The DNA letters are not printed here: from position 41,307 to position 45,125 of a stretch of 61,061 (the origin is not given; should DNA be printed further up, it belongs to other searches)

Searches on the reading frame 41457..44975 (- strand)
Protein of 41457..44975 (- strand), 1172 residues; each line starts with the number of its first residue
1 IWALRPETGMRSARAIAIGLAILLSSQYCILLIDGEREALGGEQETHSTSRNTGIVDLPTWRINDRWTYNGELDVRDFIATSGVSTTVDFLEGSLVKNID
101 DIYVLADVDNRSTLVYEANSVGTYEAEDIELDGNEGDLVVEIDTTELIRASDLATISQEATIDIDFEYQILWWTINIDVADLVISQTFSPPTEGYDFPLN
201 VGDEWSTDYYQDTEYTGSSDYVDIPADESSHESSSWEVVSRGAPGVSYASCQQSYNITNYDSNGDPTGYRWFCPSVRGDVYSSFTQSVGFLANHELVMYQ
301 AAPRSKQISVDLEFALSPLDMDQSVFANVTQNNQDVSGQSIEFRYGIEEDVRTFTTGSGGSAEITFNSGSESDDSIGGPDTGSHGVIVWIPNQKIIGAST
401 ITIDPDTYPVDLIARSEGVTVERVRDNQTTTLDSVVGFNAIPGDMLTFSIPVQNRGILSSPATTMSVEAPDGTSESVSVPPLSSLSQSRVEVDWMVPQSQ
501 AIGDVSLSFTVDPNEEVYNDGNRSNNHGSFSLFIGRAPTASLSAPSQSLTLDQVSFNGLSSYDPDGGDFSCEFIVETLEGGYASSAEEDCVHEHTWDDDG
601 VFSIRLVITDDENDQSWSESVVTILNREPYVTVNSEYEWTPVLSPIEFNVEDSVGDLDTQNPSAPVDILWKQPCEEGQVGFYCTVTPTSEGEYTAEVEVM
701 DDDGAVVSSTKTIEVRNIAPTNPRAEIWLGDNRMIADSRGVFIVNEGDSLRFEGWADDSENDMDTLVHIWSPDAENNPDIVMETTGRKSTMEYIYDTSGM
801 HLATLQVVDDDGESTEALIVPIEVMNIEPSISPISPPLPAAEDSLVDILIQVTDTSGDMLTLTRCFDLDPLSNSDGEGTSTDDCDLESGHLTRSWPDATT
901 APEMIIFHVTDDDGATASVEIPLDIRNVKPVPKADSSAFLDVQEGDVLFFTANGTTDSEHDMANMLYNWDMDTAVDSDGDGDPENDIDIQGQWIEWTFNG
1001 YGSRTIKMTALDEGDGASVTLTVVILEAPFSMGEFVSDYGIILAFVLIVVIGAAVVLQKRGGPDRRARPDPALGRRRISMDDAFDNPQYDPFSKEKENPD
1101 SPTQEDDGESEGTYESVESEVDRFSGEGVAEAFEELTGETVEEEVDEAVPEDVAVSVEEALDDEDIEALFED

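Call 81: search_protein_families(library=pfam, proteins=[window:41457-44975:-], max_evalue=0.00001)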
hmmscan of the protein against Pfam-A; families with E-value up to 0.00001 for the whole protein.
window:41457-44975:- (1172 aa): 3 families
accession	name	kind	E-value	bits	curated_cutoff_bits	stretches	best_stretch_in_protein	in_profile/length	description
PF18911.6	PKD_4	-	2.6e-11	43.9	27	0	537-617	3-77/85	PKD domain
PF00801.26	PKD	-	4.8e-10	39.7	23.5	0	663-712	27-78/80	PKD domain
PF07705.17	CARDB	-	5.4e-09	36.6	22.7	1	439-527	14-98/101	CARDB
